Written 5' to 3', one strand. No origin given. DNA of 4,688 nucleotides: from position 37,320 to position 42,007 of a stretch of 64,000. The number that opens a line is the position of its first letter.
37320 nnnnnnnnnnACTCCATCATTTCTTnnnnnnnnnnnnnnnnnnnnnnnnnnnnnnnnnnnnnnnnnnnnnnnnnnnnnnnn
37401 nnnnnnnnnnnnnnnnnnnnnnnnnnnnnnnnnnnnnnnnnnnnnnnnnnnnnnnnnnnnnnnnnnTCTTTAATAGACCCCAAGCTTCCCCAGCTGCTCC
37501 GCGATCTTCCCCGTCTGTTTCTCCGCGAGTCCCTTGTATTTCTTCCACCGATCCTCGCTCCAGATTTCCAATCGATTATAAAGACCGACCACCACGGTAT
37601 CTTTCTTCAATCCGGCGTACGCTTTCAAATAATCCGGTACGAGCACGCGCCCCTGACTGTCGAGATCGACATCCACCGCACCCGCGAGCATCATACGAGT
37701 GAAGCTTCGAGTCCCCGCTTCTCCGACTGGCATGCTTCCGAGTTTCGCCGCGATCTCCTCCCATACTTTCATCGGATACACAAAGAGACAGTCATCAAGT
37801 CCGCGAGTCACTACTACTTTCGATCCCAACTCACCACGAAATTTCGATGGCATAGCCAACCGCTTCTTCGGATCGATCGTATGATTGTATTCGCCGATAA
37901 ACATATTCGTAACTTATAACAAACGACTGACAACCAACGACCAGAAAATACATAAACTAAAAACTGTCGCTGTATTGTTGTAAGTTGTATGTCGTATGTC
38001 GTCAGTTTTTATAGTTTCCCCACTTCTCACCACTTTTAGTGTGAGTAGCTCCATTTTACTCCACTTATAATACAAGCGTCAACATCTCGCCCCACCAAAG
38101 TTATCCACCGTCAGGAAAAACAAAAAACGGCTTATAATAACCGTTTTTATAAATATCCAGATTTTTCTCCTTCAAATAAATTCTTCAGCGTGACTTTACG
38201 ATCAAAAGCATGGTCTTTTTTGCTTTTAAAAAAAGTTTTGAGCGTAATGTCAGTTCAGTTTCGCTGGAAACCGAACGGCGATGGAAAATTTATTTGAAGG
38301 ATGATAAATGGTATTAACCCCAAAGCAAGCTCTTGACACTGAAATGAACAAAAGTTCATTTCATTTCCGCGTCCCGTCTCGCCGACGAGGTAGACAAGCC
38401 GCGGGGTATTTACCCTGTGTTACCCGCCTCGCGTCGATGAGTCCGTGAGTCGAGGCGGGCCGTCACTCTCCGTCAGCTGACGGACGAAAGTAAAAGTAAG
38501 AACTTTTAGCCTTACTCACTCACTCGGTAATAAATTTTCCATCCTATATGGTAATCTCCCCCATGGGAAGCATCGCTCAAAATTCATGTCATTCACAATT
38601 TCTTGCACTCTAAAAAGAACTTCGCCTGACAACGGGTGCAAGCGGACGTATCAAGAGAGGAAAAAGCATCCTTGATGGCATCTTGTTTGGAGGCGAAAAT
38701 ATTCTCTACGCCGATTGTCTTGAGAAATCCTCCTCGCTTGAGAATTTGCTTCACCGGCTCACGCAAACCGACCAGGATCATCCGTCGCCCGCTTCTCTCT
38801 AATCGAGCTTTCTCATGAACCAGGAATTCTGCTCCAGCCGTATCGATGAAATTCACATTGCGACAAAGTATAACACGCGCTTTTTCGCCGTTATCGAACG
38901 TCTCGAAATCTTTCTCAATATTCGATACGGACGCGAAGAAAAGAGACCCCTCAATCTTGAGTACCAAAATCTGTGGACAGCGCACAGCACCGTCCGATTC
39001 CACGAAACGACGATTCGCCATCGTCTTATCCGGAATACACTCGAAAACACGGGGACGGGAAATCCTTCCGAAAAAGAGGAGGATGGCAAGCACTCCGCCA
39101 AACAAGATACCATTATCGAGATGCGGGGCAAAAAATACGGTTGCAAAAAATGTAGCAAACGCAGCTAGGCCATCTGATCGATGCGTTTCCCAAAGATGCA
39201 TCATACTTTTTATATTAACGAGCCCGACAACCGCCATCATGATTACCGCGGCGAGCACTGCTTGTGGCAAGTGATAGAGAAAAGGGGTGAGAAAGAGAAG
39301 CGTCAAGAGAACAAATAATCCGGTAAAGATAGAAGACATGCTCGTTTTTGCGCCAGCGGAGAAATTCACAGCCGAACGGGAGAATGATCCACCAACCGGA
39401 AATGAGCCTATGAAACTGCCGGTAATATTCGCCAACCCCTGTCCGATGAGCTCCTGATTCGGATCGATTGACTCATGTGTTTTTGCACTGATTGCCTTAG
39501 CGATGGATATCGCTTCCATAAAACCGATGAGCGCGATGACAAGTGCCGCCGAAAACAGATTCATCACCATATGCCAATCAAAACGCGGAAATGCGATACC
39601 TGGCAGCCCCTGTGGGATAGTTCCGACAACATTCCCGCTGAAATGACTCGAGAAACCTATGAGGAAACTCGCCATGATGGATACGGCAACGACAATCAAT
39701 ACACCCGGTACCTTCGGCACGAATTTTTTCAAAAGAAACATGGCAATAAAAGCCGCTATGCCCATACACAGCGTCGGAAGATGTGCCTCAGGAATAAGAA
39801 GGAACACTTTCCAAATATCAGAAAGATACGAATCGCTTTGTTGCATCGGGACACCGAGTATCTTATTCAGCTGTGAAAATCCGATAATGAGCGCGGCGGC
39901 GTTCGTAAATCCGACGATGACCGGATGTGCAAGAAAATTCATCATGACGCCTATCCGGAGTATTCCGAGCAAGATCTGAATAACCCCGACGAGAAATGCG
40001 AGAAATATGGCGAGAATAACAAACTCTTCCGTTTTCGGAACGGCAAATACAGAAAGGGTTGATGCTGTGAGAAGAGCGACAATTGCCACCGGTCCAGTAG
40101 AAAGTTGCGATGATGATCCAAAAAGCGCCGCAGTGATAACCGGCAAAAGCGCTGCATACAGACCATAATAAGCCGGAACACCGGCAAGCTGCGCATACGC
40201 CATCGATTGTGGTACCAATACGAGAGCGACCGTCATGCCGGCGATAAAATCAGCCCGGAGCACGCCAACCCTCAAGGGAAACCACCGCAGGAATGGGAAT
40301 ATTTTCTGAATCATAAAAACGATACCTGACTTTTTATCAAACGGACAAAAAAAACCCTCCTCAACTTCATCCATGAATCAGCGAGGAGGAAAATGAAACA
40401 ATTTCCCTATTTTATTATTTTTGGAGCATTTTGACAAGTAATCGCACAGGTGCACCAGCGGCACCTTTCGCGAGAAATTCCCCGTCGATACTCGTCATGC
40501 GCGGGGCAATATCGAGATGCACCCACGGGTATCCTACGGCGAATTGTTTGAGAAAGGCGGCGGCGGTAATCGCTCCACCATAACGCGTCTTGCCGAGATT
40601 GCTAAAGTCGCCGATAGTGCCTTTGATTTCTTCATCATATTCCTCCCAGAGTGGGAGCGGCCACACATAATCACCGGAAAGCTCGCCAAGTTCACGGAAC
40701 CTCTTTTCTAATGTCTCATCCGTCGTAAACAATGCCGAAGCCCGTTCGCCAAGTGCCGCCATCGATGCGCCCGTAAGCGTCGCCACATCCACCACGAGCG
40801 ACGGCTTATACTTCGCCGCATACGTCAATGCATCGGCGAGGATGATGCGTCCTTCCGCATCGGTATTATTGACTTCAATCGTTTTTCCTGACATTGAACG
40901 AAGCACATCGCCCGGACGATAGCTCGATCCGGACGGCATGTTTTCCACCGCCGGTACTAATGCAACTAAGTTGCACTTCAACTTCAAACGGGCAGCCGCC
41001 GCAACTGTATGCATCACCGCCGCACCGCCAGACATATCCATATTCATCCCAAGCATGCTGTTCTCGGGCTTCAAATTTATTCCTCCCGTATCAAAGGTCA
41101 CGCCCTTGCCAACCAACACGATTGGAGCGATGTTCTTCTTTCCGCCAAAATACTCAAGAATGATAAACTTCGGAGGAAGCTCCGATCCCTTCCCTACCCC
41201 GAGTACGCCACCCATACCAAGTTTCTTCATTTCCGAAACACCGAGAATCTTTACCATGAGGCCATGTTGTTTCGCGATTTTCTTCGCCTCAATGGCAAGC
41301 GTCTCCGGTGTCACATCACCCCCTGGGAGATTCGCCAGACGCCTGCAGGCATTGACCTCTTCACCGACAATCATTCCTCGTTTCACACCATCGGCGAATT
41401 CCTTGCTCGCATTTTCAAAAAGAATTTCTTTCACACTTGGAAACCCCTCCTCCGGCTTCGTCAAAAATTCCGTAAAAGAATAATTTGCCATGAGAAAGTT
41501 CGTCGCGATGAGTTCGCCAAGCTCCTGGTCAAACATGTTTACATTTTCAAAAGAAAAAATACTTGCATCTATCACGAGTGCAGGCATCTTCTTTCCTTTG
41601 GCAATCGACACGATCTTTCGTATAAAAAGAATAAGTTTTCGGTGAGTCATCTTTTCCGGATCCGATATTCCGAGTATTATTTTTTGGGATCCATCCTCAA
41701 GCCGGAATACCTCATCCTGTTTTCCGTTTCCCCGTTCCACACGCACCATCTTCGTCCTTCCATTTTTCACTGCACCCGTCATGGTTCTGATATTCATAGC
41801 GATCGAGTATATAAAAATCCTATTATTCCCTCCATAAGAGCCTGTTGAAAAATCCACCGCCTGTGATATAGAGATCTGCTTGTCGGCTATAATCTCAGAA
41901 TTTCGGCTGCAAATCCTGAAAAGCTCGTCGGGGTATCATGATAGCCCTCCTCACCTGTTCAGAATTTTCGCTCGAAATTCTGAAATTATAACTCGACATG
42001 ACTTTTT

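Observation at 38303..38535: Two-copy structured element S2 (38303-38535 and 43965-44126) with three hairpins showing compensatory base changes: candidate novel ncRNA or cis-regulatory RNA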

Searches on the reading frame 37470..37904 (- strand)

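Call 10: search_protein_families(library=pfam, proteins=[window:37470-37904:-])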
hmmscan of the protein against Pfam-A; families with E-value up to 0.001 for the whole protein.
window:37470-37904:- (144 aa): 1 family
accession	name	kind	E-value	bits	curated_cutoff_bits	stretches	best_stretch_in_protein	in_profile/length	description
PF02381.23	MraZ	-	3.1e-36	123.6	23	2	72-124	1-53/72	MraZ protein, putative antitoxin-like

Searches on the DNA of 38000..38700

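Call 6: search_rna_families(source=window, start=38000, end=38700, threshold=evalue, max_evalue=10, show_alignments=3)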
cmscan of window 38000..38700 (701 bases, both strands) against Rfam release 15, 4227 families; matches with E-value up to 10: 11.
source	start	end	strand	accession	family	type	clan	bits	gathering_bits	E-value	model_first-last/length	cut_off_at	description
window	38228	38352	-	RF01401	rseX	Gene; sRNA;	-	20.5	50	6.4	1-94/94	no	rseX Hfq binding RNA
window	38105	38232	-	RF03532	SQ2397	Cis-reg;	-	19.9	100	0.46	1-243/243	no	Cis-regulator of HTH transcription factor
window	38141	38252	+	RF02393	sau-59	Gene; sRNA;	-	19.4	80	6.1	1-128/128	no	Staphylococcus sRNA sau-59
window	38113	38223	-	RF00558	L20_leader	Cis-reg; leader;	-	19.1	58.7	0.42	1-127/127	no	Ribosomal protein L20 leader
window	38415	38484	-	RF00334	SNORA3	Gene; snRNA; snoRNA; HACA-box;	CL00022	19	51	0.34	1-131/131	no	Small nucleolar RNA SNORA3/SNORA45 family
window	38117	38221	-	RF02053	STnc430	Gene; sRNA;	-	18.5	47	3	1-162/162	no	Enterobacterial sRNA STnc430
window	38373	38395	-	RF01082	SBWMV1_UPD-PKh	Cis-reg;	-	17.8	32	1.4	1-25/25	no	Pseudoknot of upstream pseudoknot domain (UPD) of the 3'UTR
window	38122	38253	-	RF04184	BTnc060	Gene; sRNA;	-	16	228.9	7.6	1-213/213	no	Bacteroides sRNA BTnc060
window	38123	38148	-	RF00766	mir-335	Gene; miRNA;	-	14.1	64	6.2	29-54/92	no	mir-335 microRNA precursor family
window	38247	38292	-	RF02081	STnc550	Gene; sRNA;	-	12.1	48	2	1-388/388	no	Enterobacterial sRNA STnc550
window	38277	38330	+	RF01122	sR39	Gene; snRNA; snoRNA; CD-box;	-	11.3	50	4.1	1-56/56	no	Small nucleolar RNA sR39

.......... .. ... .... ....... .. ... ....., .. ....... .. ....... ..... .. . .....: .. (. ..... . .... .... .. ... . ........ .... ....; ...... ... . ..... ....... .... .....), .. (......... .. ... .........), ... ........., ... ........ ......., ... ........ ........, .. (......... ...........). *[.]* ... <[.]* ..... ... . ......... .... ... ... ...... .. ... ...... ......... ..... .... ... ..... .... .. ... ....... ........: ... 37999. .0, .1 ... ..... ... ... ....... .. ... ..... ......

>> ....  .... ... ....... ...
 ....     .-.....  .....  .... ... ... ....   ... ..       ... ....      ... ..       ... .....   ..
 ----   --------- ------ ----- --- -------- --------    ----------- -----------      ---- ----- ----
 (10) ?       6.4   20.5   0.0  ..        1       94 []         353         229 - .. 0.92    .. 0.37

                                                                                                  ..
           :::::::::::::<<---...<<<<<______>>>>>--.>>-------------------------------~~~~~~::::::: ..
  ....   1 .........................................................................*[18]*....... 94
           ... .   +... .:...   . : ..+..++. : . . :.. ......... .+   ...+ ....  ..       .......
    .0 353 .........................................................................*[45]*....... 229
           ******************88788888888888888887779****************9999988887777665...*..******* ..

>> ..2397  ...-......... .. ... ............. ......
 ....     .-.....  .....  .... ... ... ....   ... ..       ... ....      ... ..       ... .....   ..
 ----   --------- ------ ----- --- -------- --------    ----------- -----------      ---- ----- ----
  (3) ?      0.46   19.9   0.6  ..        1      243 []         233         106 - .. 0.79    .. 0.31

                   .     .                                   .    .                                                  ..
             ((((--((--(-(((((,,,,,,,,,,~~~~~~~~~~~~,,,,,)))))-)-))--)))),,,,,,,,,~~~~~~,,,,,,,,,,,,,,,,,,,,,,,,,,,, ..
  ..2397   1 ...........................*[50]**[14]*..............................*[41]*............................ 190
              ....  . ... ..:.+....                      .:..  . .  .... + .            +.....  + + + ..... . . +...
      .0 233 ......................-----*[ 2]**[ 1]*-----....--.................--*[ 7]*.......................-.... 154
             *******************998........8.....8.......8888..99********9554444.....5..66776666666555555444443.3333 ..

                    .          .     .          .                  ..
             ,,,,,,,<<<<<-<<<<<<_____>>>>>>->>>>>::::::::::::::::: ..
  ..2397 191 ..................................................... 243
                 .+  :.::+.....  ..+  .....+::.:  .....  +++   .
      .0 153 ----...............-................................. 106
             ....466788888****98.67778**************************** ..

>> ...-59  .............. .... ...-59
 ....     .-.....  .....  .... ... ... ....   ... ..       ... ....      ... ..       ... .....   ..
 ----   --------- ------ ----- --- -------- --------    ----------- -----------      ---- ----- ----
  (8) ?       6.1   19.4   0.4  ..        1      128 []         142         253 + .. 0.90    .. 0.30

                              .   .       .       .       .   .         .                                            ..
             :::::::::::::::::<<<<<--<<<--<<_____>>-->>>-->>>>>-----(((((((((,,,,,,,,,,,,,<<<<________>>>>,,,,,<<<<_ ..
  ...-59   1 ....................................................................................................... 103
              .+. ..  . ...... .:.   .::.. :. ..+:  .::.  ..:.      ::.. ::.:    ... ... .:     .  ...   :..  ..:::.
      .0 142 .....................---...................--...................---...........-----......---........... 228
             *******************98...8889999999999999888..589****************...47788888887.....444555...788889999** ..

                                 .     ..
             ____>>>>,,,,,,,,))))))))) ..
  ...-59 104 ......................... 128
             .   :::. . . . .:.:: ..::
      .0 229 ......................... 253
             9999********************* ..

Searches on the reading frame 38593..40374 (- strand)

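Call 10: search_protein_families(library=pfam, proteins=[window:38593-40374:-])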
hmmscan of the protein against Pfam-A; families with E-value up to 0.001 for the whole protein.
window:38593-40374:- (593 aa): 4 families
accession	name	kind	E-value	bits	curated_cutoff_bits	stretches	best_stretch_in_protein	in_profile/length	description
PF00916.26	Sulfate_transp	-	2.9e-103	346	23.2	1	39-408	1-380/380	Sulfate permease family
PF01740.26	STAS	-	2.9e-16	59.6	22.6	1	467-566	8-106/106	STAS domain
PF16983.11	MFS_MOT1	-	0.0003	21.5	30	1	293-382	25-108/111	Molybdate transporter of MFS superfamily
PF13466.11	STAS_2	-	0.00065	20.3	29.2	0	472-549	1-78/80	STAS domain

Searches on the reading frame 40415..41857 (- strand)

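Call 10: search_protein_families(library=pfam, proteins=[window:40415-41857:-])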
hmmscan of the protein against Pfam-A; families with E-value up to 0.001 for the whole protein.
window:40415-41857:- (480 aa): 1 family
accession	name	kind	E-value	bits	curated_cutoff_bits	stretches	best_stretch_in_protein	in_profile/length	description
PF00883.26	Peptidase_M17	-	6.7e-117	390.6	25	1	169-475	1-310/310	Cytosol aminopeptidase family, catalytic domain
